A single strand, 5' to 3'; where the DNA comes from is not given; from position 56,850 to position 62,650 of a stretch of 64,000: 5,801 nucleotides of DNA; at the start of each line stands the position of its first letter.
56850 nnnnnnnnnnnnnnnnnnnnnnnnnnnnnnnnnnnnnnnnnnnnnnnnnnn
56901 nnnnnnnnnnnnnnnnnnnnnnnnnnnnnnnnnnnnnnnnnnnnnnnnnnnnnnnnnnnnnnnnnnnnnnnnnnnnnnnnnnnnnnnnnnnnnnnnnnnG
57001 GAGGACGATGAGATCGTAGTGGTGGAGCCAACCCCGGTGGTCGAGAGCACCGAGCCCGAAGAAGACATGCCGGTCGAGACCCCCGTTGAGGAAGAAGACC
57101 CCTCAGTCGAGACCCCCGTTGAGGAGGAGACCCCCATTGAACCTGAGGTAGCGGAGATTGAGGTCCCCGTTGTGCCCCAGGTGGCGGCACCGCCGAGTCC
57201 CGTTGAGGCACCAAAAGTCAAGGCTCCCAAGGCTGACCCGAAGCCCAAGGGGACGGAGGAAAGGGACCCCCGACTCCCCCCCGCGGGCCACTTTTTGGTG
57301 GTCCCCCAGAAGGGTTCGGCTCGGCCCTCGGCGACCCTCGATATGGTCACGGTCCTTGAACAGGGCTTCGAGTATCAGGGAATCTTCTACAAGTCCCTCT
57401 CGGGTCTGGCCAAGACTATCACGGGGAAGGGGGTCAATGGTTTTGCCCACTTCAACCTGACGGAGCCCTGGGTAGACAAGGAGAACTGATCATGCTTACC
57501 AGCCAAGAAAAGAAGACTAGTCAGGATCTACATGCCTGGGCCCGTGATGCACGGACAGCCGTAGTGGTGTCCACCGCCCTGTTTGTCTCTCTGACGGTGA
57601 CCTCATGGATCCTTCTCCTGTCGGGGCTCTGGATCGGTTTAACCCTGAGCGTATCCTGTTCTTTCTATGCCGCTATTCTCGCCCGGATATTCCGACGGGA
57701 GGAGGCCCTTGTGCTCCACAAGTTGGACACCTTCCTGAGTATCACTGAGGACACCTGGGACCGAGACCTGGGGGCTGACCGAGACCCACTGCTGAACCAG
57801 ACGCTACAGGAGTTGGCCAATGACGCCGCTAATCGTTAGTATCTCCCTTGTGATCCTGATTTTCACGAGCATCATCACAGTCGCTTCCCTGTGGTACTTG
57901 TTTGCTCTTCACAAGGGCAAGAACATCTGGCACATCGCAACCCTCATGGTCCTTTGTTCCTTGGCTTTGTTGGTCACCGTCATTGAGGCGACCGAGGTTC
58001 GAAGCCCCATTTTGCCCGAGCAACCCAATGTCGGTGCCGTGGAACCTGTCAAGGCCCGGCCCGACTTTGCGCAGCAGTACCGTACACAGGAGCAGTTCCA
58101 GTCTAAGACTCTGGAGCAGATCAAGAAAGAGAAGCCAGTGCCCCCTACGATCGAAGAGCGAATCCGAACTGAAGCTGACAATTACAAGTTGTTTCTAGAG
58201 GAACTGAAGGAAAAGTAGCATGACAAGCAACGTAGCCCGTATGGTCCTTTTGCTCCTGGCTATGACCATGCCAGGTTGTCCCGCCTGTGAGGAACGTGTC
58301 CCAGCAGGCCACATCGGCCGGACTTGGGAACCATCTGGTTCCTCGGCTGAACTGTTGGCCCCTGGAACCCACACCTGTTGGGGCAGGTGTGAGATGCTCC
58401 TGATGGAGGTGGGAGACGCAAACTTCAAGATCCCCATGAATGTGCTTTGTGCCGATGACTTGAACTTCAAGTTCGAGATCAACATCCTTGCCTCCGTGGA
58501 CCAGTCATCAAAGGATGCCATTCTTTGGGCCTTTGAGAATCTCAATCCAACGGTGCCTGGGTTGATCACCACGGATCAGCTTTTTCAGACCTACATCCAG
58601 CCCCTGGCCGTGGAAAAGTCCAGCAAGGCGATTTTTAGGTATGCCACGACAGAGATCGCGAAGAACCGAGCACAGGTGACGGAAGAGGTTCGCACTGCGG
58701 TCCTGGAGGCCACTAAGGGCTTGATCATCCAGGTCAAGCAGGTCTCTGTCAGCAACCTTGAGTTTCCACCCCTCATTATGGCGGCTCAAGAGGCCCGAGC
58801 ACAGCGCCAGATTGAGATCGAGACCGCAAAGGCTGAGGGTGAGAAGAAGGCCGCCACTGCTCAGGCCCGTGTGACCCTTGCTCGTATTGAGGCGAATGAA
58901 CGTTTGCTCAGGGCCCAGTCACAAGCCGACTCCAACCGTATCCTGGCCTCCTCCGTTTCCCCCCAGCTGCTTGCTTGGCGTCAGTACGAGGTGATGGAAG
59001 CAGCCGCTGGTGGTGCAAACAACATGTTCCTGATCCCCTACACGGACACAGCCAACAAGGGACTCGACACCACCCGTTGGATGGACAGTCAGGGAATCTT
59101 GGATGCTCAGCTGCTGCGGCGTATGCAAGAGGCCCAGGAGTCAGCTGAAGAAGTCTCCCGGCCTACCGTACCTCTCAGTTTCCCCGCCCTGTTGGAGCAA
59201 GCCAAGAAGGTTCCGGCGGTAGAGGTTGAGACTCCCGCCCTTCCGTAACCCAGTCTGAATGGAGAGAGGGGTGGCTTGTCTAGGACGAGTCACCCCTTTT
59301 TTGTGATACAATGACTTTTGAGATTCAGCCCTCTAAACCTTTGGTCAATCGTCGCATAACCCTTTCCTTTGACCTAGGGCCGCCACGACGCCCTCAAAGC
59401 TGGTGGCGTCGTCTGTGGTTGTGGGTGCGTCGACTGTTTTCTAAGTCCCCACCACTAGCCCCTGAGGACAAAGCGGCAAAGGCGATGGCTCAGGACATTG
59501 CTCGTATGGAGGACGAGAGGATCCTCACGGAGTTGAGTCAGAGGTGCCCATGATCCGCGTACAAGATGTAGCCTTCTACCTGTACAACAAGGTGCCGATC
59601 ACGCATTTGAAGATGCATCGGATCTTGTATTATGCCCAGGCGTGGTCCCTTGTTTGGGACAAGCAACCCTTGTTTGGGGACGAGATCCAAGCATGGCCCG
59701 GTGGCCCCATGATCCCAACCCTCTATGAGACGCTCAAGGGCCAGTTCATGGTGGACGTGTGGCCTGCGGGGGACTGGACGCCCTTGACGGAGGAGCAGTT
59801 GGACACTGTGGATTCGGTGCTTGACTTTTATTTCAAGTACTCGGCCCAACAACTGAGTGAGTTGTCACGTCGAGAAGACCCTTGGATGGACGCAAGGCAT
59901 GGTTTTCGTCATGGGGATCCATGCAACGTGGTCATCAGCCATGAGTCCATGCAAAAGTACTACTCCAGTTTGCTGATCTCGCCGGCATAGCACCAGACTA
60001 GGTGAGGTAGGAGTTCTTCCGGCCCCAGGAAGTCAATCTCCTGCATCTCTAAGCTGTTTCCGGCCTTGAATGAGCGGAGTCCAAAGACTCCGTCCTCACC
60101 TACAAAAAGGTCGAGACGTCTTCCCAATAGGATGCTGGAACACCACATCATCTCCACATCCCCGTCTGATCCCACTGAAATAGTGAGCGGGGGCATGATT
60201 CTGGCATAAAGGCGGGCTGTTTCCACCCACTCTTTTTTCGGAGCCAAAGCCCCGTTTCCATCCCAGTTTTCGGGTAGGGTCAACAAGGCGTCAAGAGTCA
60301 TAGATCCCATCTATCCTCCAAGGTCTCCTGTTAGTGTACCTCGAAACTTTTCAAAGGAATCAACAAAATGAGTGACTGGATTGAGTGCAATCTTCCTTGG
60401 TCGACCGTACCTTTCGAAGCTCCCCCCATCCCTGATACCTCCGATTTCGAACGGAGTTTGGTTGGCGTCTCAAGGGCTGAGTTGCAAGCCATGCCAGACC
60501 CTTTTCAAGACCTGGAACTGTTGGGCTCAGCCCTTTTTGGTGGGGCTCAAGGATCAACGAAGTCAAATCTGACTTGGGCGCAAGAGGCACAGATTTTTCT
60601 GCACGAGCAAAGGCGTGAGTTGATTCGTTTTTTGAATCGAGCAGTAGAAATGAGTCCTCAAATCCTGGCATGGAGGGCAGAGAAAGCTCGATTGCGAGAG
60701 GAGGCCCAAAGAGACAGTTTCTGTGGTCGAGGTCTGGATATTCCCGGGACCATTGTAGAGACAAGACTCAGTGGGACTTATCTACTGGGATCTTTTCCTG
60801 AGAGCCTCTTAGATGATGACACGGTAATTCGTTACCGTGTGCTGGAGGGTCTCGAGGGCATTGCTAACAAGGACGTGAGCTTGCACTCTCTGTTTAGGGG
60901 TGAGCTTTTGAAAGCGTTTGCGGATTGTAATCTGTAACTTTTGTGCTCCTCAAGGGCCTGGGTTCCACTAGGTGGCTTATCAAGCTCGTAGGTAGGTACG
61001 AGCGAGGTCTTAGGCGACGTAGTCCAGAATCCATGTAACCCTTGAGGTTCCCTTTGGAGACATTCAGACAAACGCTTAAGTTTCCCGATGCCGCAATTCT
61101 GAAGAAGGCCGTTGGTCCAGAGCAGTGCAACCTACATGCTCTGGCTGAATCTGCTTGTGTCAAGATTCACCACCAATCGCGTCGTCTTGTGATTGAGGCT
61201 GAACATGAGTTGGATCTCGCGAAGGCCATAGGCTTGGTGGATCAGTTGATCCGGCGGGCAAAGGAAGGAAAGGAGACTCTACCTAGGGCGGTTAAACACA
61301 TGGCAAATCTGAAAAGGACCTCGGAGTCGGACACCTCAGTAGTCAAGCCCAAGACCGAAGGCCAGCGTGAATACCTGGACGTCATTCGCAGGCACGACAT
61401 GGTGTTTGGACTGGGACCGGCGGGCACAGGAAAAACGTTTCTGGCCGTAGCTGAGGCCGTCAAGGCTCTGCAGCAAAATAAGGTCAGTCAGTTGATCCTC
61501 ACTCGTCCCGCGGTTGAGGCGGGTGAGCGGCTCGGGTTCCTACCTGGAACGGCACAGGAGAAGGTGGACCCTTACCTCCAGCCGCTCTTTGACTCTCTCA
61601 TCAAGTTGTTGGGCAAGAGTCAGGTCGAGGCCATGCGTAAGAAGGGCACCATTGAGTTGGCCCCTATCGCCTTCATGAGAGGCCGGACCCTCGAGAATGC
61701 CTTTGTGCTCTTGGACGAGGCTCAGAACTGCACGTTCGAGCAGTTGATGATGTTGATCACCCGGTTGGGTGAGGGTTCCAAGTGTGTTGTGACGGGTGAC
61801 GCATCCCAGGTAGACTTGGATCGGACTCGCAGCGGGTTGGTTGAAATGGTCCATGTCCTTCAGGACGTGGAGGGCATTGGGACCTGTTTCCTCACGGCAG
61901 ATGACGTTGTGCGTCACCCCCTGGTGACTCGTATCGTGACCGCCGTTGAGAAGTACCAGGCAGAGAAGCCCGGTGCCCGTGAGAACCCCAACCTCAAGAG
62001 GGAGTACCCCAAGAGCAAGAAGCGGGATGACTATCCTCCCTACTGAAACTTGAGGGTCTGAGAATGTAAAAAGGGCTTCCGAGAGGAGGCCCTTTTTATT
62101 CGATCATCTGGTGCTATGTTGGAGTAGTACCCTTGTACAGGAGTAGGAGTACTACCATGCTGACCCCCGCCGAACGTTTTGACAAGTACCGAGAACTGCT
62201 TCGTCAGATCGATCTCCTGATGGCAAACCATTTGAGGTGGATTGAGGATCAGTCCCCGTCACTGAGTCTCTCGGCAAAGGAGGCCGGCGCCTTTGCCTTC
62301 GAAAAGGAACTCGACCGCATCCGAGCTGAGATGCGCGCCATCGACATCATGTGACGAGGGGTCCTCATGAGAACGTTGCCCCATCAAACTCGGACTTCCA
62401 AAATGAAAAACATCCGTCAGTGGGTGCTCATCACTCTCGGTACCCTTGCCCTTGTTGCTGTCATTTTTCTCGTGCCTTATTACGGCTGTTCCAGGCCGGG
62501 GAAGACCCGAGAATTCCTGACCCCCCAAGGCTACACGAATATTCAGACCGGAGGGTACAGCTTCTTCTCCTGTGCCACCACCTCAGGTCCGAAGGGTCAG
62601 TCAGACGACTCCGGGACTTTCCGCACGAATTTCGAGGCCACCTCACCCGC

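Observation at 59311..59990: Candidate Panacea-type toxin-antitoxin pair (cationic Trp-rich peptide + DUF4065 protein)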

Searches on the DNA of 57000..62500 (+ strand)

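Call 8: search_dna_similar(query=window:57000-62500:+, collection=phages, mode=near)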
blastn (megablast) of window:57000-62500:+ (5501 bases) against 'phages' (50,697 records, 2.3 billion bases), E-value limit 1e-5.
No match.
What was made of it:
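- Tried and rejected: Near-identical DNA in the phage collection: none (call 8).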

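Call 90: search_rna_families(source=window, start=58800, end=60800, threshold=evalue, max_evalue=1)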
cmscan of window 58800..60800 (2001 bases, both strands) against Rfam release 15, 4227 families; matches with E-value up to 1: 0.
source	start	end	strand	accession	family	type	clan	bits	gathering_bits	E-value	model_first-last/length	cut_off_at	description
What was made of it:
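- No Rfam match (call 90).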

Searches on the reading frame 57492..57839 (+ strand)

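Call 3: search_protein_families(library=pfam, proteins=[window:57492-57839:+], max_evalue=0.1)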
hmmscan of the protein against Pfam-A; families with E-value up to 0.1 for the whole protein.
window:57492-57839:+ (115 aa): 0 families

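Call 4: search_protein_families(library=phrogs, proteins=[window:57492-57839:+], max_evalue=0.1)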
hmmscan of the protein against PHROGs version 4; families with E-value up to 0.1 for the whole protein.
window:57492-57839:+ (115 aa): 0 families

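Call 23: search_protein_families(library=padloc, proteins=[window:57492-57839:+], max_evalue=0.1)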
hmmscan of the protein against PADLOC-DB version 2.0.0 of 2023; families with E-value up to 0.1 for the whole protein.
window:57492-57839:+ (115 aa): 0 families

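Call 24: search_protein_families(library=ncbifam, proteins=[window:57492-57839:+], max_evalue=0.1)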
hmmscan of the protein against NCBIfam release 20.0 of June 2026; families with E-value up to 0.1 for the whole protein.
window:57492-57839:+ (115 aa): 2 families
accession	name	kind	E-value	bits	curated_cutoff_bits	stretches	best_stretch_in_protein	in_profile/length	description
NF003677.0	PRK05305.1-1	equivalog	0.036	13.3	315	1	31-87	25-81/232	phosphatidylserine decarboxylase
NF011349.0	PRK14766.1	equivalog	0.044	13.4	264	1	18-70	79-131/202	lipoprotein signal peptidase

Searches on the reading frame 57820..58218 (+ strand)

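Call 3: search_protein_families(library=pfam, proteins=[window:57820-58218:+], max_evalue=0.1)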
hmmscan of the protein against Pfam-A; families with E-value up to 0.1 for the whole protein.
window:57820-58218:+ (132 aa): 1 family
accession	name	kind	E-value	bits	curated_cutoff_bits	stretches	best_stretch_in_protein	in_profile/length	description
PF07843.16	DUF1634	-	0.011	16.3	27.5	1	5-50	55-99/102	Protein of unknown function (DUF1634)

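Call 4: search_protein_families(library=phrogs, proteins=[window:57820-58218:+], max_evalue=0.1)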
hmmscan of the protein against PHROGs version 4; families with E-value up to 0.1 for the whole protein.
window:57820-58218:+ (132 aa): 0 families

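Call 23: search_protein_families(library=padloc, proteins=[window:57820-58218:+], max_evalue=0.1)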
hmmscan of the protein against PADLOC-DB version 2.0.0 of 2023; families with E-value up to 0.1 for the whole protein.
window:57820-58218:+ (132 aa): 0 families

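Call 24: search_protein_families(library=ncbifam, proteins=[window:57820-58218:+], max_evalue=0.1)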
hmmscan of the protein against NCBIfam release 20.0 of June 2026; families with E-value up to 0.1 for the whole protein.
window:57820-58218:+ (132 aa): 1 family
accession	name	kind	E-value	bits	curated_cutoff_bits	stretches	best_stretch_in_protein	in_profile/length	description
TIGR02302.1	aProt_lowcomp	hypoth_equivalog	0.059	11.6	394.3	1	3-68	19-77/851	TIGR02302 family protein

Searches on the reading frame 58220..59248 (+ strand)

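Call 3: search_protein_families(library=pfam, proteins=[window:58220-59248:+], max_evalue=0.1)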
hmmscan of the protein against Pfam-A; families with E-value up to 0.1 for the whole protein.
window:58220-59248:+ (342 aa): 1 family
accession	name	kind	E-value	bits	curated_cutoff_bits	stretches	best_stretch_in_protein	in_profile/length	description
PF01145.31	Band_7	-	4.9e-14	53.2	23.6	1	27-210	3-175/176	SPFH domain / Band 7 family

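Call 4: search_protein_families(library=phrogs, proteins=[window:58220-59248:+], max_evalue=0.1)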
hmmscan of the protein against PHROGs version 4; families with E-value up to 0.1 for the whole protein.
window:58220-59248:+ (342 aa): 1 family
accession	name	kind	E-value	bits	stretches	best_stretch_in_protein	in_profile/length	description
phrog_200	-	other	2.2e-29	103.7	1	7-261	83-333/379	lipoprotein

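Call 23: search_protein_families(library=padloc, proteins=[window:58220-59248:+], max_evalue=0.1)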
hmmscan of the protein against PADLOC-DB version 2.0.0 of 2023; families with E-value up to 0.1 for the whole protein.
window:58220-59248:+ (342 aa): 0 families

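Call 24: search_protein_families(library=ncbifam, proteins=[window:58220-59248:+], max_evalue=0.1)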
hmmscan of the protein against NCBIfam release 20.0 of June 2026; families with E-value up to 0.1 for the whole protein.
window:58220-59248:+ (342 aa): 0 families
